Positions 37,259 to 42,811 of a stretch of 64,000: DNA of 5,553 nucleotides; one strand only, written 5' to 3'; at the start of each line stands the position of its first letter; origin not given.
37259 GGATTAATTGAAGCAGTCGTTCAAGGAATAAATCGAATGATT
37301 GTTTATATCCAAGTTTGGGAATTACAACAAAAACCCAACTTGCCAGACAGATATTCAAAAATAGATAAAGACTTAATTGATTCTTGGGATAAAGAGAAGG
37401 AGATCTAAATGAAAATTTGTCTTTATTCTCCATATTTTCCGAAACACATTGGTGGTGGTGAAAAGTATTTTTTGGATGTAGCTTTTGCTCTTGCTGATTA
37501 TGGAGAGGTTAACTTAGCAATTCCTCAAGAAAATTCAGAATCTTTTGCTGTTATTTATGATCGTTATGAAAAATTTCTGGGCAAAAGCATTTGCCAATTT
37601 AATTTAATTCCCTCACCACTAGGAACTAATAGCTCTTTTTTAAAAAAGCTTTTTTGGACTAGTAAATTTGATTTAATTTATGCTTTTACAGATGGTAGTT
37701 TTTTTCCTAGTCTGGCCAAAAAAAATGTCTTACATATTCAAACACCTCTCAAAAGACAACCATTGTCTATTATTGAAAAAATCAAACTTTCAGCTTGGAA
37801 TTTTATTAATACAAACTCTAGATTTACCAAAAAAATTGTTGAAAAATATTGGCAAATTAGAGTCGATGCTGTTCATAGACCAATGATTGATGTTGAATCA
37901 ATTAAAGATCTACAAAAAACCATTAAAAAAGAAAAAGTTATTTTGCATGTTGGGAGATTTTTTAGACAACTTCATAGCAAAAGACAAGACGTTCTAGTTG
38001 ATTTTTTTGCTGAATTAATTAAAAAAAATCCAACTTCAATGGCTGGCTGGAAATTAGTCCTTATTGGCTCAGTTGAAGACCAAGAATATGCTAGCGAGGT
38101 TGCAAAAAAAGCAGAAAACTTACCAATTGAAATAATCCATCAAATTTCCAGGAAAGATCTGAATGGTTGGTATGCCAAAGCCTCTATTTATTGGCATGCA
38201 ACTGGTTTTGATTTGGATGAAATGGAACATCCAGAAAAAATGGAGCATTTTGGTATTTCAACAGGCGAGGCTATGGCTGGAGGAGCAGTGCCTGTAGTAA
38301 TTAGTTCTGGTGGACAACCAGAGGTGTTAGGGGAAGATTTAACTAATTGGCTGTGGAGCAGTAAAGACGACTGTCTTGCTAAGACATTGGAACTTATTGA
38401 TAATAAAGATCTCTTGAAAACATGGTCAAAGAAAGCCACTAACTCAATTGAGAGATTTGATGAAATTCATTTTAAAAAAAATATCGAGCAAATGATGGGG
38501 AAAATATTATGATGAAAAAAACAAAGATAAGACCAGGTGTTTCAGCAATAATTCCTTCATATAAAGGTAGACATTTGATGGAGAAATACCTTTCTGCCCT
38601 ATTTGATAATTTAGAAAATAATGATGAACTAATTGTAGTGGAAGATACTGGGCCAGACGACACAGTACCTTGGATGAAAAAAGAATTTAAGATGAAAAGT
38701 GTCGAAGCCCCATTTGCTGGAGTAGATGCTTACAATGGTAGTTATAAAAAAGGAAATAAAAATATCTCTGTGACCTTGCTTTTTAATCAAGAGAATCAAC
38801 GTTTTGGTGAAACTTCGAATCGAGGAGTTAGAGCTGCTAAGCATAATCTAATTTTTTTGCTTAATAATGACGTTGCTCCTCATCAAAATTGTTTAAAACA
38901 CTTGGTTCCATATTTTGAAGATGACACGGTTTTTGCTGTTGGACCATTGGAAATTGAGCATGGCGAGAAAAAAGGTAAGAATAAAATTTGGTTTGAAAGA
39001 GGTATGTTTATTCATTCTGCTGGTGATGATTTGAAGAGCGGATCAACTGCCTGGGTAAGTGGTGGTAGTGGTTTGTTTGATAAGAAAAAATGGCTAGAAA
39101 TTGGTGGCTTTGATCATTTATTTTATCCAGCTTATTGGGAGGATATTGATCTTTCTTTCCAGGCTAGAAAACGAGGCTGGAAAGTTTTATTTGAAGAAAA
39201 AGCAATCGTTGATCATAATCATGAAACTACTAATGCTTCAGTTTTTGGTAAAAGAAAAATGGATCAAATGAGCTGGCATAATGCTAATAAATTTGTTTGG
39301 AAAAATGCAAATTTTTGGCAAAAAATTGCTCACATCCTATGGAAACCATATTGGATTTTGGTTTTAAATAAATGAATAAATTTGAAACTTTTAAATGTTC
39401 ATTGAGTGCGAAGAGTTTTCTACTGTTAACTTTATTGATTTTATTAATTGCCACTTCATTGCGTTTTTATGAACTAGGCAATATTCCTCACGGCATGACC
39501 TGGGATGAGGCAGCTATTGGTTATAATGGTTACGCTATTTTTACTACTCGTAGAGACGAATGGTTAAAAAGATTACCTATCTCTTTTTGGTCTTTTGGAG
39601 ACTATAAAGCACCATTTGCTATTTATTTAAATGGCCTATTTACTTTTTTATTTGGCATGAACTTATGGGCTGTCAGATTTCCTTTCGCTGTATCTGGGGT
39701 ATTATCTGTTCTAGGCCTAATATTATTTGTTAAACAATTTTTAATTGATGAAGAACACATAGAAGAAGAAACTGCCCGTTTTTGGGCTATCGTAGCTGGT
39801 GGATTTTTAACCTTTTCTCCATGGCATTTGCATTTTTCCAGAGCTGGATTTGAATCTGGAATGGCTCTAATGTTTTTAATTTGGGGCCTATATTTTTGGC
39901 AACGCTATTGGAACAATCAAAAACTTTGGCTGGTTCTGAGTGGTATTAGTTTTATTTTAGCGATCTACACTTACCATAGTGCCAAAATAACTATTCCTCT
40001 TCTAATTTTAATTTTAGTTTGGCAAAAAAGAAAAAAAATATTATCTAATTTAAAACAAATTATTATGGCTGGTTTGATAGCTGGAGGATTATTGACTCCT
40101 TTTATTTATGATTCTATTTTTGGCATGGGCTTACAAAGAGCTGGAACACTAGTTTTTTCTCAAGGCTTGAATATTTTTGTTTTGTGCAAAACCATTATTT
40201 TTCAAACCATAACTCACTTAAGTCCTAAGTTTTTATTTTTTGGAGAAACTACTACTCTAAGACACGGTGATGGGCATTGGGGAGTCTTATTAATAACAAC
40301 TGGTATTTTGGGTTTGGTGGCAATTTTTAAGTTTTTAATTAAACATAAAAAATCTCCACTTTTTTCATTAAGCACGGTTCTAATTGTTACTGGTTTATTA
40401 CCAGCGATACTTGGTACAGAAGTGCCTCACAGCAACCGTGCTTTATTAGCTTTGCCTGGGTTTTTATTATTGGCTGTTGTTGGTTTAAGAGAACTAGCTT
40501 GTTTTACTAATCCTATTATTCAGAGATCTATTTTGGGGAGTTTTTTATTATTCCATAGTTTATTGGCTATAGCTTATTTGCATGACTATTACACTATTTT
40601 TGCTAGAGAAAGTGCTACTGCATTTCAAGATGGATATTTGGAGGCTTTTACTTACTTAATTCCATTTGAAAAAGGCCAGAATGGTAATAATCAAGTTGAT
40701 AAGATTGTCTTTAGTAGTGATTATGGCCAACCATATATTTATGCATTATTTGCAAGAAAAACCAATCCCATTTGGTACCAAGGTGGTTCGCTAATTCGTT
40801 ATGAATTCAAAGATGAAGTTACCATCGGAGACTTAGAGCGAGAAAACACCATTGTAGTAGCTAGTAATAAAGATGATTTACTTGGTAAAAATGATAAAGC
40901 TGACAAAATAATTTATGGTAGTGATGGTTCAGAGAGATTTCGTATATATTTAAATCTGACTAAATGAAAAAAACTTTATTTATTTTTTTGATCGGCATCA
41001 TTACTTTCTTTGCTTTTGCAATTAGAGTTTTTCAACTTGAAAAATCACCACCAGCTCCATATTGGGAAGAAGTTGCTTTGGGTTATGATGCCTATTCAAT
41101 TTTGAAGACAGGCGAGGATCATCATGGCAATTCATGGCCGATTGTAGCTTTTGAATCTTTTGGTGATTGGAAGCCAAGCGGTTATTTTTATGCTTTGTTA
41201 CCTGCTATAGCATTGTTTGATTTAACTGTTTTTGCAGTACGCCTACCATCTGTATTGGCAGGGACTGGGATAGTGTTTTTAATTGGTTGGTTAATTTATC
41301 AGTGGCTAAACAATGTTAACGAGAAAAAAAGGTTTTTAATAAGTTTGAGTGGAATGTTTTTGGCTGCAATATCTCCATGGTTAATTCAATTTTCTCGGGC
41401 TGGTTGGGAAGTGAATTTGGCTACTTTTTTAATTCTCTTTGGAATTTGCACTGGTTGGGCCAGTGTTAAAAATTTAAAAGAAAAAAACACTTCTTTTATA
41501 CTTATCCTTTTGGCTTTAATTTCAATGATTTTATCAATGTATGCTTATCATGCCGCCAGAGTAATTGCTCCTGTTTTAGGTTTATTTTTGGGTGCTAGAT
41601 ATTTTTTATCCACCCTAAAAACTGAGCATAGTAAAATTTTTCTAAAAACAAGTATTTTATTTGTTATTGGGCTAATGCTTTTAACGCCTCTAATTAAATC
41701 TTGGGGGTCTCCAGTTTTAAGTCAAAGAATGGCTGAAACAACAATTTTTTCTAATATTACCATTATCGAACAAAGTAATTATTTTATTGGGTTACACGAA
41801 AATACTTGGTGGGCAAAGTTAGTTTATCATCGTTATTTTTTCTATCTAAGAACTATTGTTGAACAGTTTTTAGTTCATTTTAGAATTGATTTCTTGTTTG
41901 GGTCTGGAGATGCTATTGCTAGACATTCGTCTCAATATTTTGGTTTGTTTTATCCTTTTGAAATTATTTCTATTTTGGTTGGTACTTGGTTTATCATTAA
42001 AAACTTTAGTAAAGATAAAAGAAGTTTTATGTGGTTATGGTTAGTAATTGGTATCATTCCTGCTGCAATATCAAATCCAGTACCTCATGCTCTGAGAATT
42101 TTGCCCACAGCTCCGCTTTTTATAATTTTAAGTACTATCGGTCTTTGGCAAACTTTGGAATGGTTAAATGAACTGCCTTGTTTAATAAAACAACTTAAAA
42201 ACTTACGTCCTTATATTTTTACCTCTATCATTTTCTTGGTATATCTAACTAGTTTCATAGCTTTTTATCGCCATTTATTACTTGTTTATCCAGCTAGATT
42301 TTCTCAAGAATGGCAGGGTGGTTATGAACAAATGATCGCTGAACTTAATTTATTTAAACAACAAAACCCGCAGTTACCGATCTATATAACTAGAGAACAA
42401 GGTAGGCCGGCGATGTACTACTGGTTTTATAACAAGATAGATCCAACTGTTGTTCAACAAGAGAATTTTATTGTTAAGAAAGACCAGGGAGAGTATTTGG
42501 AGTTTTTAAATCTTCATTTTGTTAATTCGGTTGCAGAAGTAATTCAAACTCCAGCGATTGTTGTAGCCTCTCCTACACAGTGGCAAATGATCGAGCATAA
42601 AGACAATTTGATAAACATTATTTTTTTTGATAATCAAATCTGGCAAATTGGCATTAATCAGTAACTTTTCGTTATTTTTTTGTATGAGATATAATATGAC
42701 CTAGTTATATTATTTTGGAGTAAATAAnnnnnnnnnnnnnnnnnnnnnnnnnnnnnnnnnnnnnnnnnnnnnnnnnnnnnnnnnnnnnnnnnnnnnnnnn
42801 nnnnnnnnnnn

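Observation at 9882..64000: About 54 kb glycosylation supercluster built on lipid-linked monosaccharide donors and massively expanded GT-C transferases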

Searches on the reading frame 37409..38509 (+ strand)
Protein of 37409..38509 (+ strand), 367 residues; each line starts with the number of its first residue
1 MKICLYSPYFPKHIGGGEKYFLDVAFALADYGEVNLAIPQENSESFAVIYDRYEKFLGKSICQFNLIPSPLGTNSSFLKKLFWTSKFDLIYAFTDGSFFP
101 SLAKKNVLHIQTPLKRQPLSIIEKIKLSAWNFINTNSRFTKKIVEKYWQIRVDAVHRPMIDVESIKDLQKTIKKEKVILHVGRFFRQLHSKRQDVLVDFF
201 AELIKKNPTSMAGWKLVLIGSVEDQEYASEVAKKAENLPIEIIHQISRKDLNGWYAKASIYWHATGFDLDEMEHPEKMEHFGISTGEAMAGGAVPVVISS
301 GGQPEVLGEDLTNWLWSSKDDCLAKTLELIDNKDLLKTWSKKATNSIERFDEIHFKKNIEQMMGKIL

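Call 5: search_protein_families(library=pfam, proteins=[window:37409-38509:+], max_evalue=0.01)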
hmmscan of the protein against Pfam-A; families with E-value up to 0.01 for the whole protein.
window:37409-38509:+ (367 aa): 2 families
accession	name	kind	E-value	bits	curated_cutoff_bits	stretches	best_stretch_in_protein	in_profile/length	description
PF00534.26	Glycos_transf_1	-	2.5e-17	63.4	26.4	1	170-345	10-171/172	Glycosyl transferases group 1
PF13692.12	Glyco_trans_1_4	-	8e-13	49.3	27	1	175-329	1-139/142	Glycosyl transferases group 1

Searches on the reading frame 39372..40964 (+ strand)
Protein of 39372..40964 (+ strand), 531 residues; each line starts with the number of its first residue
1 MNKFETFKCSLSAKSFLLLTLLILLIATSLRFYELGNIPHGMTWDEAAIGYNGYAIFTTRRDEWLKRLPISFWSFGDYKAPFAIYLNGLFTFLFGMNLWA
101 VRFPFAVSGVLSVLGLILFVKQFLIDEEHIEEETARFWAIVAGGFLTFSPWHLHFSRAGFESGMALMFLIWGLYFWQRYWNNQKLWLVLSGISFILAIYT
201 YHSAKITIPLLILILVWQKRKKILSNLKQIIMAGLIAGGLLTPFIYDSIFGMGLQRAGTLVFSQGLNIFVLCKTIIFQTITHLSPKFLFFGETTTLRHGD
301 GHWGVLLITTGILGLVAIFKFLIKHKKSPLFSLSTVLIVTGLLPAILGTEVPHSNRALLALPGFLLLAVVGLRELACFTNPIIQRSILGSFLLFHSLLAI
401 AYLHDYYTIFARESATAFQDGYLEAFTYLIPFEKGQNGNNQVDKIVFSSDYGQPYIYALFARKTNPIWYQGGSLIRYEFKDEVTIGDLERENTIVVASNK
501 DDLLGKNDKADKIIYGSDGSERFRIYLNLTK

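Call 5: search_protein_families(library=pfam, proteins=[window:39372-40964:+], max_evalue=0.01)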
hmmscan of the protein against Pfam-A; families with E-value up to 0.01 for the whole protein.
window:39372-40964:+ (531 aa): 1 family
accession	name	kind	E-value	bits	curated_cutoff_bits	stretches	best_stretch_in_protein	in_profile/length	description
PF13231.12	PMT_2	-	1.2e-10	42.3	26.1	1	79-245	2-158/160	Dolichyl-phosphate-mannose-protein mannosyltransferase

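Call 16: search_protein_families(library=ncbifam, proteins=[window:39372-40964:+], max_evalue=0.01)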
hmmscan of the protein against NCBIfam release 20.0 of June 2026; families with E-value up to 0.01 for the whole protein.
window:39372-40964:+ (531 aa): 1 family
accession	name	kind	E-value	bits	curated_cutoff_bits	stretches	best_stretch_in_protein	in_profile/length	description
TIGR03663.1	TIGR03663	subfamily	9.3e-06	24.9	126.25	1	19-219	3-185/435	flippase activity-associated protein Agl23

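Call 23: search_solved_structures(query=A1, max_evalue=1)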
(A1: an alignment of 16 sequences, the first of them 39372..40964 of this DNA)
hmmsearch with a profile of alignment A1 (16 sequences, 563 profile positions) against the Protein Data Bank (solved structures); distinct sequences matched with E-value up to 1: 1.
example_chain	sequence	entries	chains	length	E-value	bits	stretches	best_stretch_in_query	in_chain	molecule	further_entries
3vou_A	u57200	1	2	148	0.42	12.6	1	158-263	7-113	Ion transport 2 domain protein, Voltage-gated sodium channel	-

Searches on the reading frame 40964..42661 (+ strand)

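Call 5: search_protein_families(library=pfam, proteins=[window:40964-42661:+], max_evalue=0.01)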
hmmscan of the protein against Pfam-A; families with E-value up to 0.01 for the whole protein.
window:40964-42661:+ (566 aa): 0 families

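Call 16: search_protein_families(library=ncbifam, proteins=[window:40964-42661:+], max_evalue=0.01)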
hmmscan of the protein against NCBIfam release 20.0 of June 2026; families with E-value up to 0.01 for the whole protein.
window:40964-42661:+ (566 aa): 0 families

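Call 26: search_protein_families(library=pfam, proteins=[window:40964-42661:+], max_evalue=10)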
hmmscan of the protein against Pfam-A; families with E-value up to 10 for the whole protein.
window:40964-42661:+ (566 aa): 1 family
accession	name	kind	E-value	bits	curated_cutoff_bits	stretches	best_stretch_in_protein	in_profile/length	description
PF05047.22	L51_S25_CI-B8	-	0.022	15.2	26.6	1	462-482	10-31/52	Mitochondrial ribosomal protein L51 / S25 / CI-B8 domain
